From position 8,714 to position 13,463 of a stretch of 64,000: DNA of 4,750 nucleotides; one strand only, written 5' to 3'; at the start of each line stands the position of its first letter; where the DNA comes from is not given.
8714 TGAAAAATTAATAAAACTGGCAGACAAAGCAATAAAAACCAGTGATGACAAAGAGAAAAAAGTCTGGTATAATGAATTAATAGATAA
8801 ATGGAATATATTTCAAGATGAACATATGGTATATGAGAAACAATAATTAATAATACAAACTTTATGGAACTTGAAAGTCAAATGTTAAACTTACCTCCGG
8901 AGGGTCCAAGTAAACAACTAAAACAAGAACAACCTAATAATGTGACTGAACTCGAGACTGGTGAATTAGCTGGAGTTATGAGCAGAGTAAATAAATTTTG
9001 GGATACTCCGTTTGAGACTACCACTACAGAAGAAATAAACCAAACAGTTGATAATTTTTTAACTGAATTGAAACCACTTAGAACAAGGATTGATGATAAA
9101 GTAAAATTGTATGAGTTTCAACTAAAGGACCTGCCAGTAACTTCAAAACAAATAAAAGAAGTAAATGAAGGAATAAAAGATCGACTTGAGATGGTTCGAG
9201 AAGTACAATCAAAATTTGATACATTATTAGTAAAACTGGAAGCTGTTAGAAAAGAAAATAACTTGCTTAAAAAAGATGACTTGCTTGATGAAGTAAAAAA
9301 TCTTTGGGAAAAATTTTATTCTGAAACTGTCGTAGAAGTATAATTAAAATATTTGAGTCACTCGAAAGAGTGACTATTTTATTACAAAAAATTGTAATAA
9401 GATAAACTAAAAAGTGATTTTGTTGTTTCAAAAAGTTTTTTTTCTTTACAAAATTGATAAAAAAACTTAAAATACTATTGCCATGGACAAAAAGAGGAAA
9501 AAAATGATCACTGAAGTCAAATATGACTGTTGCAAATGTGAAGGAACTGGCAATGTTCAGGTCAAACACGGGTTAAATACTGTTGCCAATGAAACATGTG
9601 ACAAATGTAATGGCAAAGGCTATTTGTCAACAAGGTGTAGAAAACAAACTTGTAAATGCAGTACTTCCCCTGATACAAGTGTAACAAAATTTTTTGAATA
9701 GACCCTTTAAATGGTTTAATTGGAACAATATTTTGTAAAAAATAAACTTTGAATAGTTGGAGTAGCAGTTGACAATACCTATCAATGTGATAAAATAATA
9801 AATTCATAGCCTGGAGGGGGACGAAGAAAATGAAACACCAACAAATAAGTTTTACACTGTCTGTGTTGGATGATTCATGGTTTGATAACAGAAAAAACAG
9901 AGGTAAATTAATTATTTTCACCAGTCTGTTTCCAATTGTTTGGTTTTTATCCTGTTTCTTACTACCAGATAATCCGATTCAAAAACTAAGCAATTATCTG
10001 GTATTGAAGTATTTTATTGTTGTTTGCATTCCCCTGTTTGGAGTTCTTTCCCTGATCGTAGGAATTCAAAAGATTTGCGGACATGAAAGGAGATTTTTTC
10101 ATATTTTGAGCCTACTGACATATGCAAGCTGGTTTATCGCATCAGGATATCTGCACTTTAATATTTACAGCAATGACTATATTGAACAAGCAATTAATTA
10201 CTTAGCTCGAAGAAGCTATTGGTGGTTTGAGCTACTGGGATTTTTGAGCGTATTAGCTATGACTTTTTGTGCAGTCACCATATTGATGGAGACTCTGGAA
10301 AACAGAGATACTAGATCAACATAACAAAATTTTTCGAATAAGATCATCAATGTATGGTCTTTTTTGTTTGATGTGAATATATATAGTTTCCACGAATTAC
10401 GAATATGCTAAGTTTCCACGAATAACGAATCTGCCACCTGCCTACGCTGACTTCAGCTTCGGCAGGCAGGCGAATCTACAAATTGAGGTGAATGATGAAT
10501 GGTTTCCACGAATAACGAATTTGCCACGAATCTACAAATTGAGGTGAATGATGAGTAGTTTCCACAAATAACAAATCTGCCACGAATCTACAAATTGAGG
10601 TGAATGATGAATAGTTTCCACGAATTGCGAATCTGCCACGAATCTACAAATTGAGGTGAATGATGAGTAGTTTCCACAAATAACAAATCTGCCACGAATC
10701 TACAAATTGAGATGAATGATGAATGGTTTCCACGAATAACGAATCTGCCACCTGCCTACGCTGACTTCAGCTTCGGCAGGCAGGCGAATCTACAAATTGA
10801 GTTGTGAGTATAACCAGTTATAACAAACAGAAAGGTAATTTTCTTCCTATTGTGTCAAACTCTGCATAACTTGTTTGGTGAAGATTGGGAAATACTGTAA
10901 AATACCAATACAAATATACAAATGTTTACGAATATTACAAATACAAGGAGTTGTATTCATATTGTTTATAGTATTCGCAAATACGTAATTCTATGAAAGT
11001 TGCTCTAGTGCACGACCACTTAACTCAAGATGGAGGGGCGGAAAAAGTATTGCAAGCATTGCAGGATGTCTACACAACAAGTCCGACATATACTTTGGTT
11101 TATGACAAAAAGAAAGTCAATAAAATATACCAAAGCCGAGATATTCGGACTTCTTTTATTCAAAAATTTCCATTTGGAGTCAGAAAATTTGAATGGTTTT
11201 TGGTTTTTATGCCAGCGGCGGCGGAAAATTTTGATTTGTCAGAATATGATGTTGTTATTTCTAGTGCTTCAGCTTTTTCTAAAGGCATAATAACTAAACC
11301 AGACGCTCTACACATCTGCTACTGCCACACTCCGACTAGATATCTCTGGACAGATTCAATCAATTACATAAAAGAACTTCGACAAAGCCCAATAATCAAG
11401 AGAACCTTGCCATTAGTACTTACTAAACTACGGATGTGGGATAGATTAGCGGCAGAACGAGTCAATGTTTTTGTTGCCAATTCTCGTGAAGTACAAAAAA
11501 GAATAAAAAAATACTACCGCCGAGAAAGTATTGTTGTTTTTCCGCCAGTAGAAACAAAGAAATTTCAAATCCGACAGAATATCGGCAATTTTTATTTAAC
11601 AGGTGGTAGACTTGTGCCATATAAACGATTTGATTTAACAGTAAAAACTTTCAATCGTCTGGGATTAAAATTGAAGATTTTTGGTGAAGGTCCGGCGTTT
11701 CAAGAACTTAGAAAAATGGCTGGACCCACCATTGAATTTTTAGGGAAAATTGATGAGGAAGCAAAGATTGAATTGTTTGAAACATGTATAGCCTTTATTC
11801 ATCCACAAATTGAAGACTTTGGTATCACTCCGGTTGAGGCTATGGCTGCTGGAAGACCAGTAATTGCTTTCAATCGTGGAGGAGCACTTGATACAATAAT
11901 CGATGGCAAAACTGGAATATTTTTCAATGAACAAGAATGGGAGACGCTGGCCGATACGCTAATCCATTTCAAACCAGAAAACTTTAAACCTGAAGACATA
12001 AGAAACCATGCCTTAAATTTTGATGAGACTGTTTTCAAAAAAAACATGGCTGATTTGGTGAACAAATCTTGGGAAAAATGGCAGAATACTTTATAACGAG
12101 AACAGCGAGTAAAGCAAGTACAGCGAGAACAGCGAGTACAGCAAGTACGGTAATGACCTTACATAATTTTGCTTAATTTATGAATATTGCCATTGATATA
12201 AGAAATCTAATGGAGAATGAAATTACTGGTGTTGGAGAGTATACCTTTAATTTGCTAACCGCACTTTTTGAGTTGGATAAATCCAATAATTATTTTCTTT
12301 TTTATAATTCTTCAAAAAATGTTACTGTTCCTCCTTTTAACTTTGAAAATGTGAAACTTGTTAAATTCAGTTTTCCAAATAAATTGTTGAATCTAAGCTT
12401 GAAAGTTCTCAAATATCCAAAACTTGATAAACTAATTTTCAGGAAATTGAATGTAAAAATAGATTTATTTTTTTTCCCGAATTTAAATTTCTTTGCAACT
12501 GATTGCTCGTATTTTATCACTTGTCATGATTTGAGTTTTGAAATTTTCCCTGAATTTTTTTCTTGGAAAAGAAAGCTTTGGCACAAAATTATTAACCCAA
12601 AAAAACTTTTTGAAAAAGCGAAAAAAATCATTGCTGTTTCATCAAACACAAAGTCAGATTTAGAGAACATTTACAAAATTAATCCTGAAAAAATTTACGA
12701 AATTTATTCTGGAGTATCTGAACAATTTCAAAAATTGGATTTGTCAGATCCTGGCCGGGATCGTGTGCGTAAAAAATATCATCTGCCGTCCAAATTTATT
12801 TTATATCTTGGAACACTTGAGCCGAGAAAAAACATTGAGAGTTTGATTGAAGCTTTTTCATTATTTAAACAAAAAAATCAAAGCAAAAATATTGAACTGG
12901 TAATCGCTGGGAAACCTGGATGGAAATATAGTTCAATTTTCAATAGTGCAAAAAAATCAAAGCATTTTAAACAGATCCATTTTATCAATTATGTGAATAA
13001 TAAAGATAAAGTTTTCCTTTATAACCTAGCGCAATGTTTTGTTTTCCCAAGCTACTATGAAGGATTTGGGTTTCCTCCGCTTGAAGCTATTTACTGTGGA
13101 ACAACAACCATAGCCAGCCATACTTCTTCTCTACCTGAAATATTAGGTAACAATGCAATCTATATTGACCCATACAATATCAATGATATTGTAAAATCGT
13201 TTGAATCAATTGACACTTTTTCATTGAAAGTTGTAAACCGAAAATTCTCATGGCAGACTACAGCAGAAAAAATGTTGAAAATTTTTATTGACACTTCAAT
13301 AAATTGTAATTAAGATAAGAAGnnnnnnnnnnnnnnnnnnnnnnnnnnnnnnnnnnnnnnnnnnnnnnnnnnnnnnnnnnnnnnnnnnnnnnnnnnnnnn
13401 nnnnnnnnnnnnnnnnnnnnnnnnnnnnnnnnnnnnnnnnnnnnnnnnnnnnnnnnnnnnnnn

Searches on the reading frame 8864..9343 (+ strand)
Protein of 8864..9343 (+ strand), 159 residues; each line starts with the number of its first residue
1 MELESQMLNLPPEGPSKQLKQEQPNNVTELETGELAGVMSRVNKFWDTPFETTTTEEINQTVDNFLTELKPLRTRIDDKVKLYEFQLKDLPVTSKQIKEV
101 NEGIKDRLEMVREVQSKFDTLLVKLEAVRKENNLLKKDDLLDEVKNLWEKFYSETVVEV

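Call 11: search_protein_families(library=pfam, proteins=[window:8864-9343:+])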
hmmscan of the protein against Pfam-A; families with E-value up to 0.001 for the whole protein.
window:8864-9343:+ (159 aa): 1 family
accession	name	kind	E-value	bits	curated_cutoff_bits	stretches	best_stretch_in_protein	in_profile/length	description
PF06009.19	Laminin_II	-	0.00024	21.5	33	1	54-145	4-96/138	Laminin Domain II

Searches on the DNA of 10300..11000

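Call 60: search_rna_families(source=window, start=10300, end=11000, threshold=evalue, max_evalue=1)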
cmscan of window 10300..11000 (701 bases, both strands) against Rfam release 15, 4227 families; matches with E-value up to 1: 2.
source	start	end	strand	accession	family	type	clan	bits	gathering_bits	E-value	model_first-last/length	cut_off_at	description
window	10712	10766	+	RF01136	sR28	Gene; snRNA; snoRNA; CD-box;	-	17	39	0.058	1-55/55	no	Small nucleolar RNA sR28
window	10421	10484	-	RF00676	mir-127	Gene; miRNA;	-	16.5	60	0.83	1-97/97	no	mir-127 microRNA precursor family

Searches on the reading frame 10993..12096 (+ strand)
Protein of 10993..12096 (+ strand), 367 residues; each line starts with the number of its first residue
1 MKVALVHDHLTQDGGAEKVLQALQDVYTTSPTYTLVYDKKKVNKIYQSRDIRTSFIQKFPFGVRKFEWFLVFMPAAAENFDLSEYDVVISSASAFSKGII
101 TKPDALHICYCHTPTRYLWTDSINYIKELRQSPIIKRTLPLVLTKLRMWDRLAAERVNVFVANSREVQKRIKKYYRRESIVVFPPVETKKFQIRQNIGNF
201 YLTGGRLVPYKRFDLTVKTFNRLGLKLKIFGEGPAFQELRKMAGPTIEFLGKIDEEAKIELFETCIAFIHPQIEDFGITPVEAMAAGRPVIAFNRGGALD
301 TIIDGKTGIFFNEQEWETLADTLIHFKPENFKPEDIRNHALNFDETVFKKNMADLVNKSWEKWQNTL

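Call 11: search_protein_families(library=pfam, proteins=[window:10993-12096:+])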
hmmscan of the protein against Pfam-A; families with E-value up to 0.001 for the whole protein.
window:10993-12096:+ (367 aa): 3 families
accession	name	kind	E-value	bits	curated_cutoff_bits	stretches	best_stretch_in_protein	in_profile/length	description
PF00534.26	Glycos_transf_1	-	6.6e-27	94.6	26.4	1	198-339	15-168/172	Glycosyl transferases group 1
PF13692.12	Glyco_trans_1_4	-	1.1e-20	74.8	27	1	204-324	7-137/142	Glycosyl transferases group 1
PF13439.12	Glyco_transf_4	-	9.6e-07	29.4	28.5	1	52-185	40-164/170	Glycosyltransferase Family 4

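Call 18: find_encoding_contigs(protein=window:10993-12096:+, flank=3000, max_places=6)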
Protein window:10993-12096:+ (367 aa): 24 contigs read that carry it; 6 places shown.
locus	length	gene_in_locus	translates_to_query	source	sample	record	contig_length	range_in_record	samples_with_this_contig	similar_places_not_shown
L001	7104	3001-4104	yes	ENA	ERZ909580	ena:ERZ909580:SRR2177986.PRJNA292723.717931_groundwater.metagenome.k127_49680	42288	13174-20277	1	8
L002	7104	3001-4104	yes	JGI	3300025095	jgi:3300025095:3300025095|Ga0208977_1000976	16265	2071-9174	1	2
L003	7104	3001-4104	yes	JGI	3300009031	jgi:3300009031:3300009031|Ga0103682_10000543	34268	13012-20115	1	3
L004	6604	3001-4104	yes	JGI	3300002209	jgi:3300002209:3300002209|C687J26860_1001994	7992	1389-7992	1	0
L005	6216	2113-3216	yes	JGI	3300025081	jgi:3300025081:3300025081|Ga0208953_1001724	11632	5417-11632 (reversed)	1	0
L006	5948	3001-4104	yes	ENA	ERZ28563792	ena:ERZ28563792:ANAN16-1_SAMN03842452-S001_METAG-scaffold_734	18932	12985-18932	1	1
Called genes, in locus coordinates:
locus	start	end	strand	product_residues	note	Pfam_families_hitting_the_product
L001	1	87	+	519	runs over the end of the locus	PF13727:CoA_binding_3, PF02397:Bac_transf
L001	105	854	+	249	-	-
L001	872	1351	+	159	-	-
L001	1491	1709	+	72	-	-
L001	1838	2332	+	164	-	-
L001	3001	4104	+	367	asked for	PF13439:Glyco_transf_4 (weak), PF00534:Glycos_transf_1, PF13692:Glyco_trans_1_4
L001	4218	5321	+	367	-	PF13439:Glyco_transf_4, PF20706:GT4-conflict, PF00534:Glycos_transf_1, PF13692:Glyco_trans_1_4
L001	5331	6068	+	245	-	-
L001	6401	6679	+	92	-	-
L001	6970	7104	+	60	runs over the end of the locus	-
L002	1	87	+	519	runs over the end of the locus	PF13727:CoA_binding_3, PF02397:Bac_transf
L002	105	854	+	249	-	-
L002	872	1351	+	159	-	-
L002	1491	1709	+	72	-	-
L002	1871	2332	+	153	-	-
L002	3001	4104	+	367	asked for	PF13439:Glyco_transf_4 (weak), PF00534:Glycos_transf_1, PF13692:Glyco_trans_1_4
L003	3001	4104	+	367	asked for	PF13439:Glyco_transf_4 (weak), PF00534:Glycos_transf_1, PF13692:Glyco_trans_1_4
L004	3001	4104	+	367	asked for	PF13439:Glyco_transf_4 (weak), PF00534:Glycos_transf_1, PF13692:Glyco_trans_1_4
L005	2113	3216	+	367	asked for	PF13439:Glyco_transf_4 (weak), PF00534:Glycos_transf_1, PF13692:Glyco_trans_1_4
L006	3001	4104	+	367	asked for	PF13439:Glyco_transf_4 (weak), PF00534:Glycos_transf_1, PF13692:Glyco_trans_1_4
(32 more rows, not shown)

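Call 27: find_homologous_proteins(query=window:10993-12096:+, max_evalue=1e-40)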
Query window:10993-12096:+ (367 aa): 7985 proteins with E <= 1e-40 among 8000 candidates; the best 120 are listed.
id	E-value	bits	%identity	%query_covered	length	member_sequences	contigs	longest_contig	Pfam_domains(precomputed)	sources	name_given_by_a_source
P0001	2.4e-248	841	100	100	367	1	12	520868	PF00534.27,PF13439.13,PF13692.13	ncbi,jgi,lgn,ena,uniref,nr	ncbi:hypothetical protein A2533_03855 [Candidatus Falkowbacteria bacterium RIFOXYD2_FULL_35_9]|unire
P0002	1.4e-188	645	74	99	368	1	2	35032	PF00534.27,PF13439.13,PF13692.13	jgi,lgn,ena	-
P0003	3.0e-184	630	72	100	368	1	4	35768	PF00534.27,PF13439.13,PF13692.13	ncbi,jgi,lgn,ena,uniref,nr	ncbi:glycosyltransferase family 4 protein [Candidatus Falkowbacteria bacterium CG10_big_fil_rev_8_21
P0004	7.6e-182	622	71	100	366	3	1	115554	PF00534.27,PF13439.13,PF13692.13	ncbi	-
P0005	2.3e-173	595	67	99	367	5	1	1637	PF00534.27,PF13692.13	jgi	jgi:glycosyltransferase involved in cell wall biosynthesis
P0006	3.3e-173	594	69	99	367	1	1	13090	PF00534.27,PF13439.13,PF13692.13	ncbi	-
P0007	5.6e-170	583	71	95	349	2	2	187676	PF00534.27,PF13439.13,PF13692.13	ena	-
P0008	8.1e-170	583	68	99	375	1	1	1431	PF00534.27,PF13439.13,PF13692.13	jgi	-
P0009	3.0e-163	561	66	99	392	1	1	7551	PF00534.27,PF13439.13,PF13692.13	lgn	-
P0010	2.4e-161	555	65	97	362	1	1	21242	PF00534.27,PF13439.13,PF13692.13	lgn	-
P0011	5.1e-159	547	61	99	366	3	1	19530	PF00534.27,PF13439.13,PF13692.13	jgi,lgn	jgi:glycosyltransferase involved in cell wall biosynthesis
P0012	2.8e-158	545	63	98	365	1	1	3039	PF00534.27,PF13439.13,PF13692.13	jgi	jgi:glycosyltransferase involved in cell wall biosynthesis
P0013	3.1e-156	538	63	98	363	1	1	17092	PF00534.27,PF13439.13,PF13692.13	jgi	jgi:glycosyltransferase involved in cell wall biosynthesis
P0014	1.3e-155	536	60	100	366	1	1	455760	PF00534.27,PF13439.13,PF13692.13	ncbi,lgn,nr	ncbi:MAG: glycosyltransferase [Patescibacteria group bacterium]|nr:glycosyltransferase [Patescibacte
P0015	5.6e-155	534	59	99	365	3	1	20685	PF00534.27,PF13439.13,PF13692.13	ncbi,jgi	jgi:glycosyltransferase involved in cell wall biosynthesis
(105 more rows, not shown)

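Call 28: find_encoding_contigs(protein=P0002, flank=5000, max_places=2)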
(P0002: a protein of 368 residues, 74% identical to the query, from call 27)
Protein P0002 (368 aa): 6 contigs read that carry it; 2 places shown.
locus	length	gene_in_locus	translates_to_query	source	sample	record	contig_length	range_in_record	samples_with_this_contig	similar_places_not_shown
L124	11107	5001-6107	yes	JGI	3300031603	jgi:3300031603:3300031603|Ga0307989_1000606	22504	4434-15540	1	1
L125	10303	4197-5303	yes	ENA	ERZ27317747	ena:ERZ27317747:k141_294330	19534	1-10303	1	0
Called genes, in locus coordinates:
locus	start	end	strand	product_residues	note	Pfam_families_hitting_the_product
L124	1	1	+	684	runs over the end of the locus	PF00753:Lactamase_B, PF12706:Lactamase_B_2, PF22505:RNase_J_b_CASP, PF17770:RNase_J_C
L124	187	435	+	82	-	-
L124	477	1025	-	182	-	-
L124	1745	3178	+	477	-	PF13727:CoA_binding_3, PF02397:Bac_transf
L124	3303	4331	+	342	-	-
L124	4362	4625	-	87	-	-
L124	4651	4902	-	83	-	-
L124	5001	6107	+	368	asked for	PF13439:Glyco_transf_4, PF00534:Glycos_transf_1, PF13692:Glyco_trans_1_4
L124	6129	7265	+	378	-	PF13439:Glyco_transf_4, PF20706:GT4-conflict, PF00534:Glycos_transf_1, PF13692:Glyco_trans_1_4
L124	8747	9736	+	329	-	-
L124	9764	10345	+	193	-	-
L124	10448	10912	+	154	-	-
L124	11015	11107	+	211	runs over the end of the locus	-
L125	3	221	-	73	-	?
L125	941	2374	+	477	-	PF13727:CoA_binding_3, PF02397:Bac_transf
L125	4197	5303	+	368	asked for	PF13439:Glyco_transf_4, PF00534:Glycos_transf_1, PF13692:Glyco_trans_1_4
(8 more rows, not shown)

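Call 29: find_encoding_contigs(protein=P0003, flank=5000, max_places=2)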
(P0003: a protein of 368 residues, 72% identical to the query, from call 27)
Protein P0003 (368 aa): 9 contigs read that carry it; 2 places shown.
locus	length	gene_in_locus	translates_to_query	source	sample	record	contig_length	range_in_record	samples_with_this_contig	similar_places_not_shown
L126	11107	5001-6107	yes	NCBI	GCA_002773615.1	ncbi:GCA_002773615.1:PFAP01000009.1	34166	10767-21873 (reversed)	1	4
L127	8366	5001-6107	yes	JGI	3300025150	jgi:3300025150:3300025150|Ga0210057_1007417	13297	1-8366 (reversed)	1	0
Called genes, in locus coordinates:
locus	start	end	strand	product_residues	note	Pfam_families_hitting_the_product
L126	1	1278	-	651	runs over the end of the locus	-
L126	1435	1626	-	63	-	-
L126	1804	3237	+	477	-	PF13727:CoA_binding_3, PF02397:Bac_transf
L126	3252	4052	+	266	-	-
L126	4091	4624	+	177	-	-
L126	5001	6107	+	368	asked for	PF13439:Glyco_transf_4 (weak), PF00534:Glycos_transf_1, PF13692:Glyco_trans_1_4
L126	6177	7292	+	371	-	PF13439:Glyco_transf_4, PF20706:GT4-conflict, PF00534:Glycos_transf_1, PF13692:Glyco_trans_1_4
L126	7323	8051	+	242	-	-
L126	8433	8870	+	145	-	-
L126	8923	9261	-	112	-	-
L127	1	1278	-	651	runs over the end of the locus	-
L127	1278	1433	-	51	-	-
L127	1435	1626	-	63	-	-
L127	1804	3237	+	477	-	PF13727:CoA_binding_3, PF02397:Bac_transf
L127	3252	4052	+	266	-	-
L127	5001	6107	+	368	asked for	PF13439:Glyco_transf_4 (weak), PF00534:Glycos_transf_1, PF13692:Glyco_trans_1_4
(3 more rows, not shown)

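Call 30: find_encoding_contigs(protein=P0004, flank=5000, max_places=2)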
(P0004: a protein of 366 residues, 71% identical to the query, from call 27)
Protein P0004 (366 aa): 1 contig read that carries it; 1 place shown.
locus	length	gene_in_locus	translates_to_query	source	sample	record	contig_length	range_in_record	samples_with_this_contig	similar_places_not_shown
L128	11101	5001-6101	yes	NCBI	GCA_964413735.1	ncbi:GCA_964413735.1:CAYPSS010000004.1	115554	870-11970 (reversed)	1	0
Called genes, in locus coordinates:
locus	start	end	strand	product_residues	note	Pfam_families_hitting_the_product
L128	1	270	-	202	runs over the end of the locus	-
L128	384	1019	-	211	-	-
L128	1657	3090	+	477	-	PF13727:CoA_binding_3 (weak), PF02397:Bac_transf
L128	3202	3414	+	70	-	PF24906:Zf_WRKY19 (weak), PF19114:EsV_1_7_cys (faint)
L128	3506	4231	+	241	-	-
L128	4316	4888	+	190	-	-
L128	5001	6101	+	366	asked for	PF13439:Glyco_transf_4, PF00534:Glycos_transf_1, PF13692:Glyco_trans_1_4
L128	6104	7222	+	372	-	PF13439:Glyco_transf_4, PF20706:GT4-conflict, PF00534:Glycos_transf_1, PF13692:Glyco_trans_1_4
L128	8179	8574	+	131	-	-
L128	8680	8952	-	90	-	-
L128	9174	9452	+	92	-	-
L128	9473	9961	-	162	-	-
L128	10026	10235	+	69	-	PF13560:HTH_31, PF12844:HTH_19, PF13443:HTH_26, PF01381:HTH_3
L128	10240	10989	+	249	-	PF09509:Hypoth_Ymh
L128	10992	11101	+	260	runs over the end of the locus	PF01555:N6_N4_Mtase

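Call 31: find_encoding_contigs(protein=P0007, flank=5000, max_places=2)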
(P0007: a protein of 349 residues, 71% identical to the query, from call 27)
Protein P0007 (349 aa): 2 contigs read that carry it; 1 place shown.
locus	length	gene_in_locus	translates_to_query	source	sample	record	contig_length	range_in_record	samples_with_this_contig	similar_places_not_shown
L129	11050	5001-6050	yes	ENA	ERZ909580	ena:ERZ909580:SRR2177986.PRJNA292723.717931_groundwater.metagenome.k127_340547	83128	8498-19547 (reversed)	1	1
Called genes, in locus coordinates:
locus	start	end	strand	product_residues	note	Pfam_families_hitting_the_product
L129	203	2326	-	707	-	-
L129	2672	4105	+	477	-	PF13727:CoA_binding_3, PF02397:Bac_transf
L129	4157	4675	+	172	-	-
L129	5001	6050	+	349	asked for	PF13439:Glyco_transf_4 (weak), PF00534:Glycos_transf_1, PF13692:Glyco_trans_1_4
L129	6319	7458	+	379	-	PF13439:Glyco_transf_4, PF20706:GT4-conflict, PF00534:Glycos_transf_1, PF13692:Glyco_trans_1_4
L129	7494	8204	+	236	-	-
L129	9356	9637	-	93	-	-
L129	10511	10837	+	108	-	-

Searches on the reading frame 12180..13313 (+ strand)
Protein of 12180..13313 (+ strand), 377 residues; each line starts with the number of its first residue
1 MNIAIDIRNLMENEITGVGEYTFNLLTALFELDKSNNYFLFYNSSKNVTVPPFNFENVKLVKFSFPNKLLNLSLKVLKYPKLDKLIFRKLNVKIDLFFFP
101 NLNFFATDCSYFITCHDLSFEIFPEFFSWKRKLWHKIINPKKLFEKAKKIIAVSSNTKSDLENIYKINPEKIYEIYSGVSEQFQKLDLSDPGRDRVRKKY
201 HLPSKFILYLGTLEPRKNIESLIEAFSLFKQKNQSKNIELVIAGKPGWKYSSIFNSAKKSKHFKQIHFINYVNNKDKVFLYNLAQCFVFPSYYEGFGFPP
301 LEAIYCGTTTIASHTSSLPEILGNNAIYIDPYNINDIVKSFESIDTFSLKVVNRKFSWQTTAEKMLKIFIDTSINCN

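Call 11: search_protein_families(library=pfam, proteins=[window:12180-13313:+])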
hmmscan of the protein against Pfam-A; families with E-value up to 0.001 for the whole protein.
window:12180-13313:+ (377 aa): 5 families
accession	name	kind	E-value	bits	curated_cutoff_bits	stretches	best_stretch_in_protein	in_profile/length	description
PF00534.26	Glycos_transf_1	-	5.6e-32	111.1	26.4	1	202-343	11-154/172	Glycosyl transferases group 1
PF13692.12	Glyco_trans_1_4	-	4e-22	79.4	27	1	205-340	2-135/142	Glycosyl transferases group 1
PF13439.12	Glyco_transf_4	-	7.4e-10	39.5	28.5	1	17-181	3-168/170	Glycosyltransferase Family 4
PF20706.3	GT4-conflict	-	9.1e-10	38.5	26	1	141-325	141-323/385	Family 4 Glycosyltransferase in conflict systems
PF00982.27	Glyco_transf_20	-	0.00033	20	32.5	0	255-343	342-435/473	Glycosyltransferase family 20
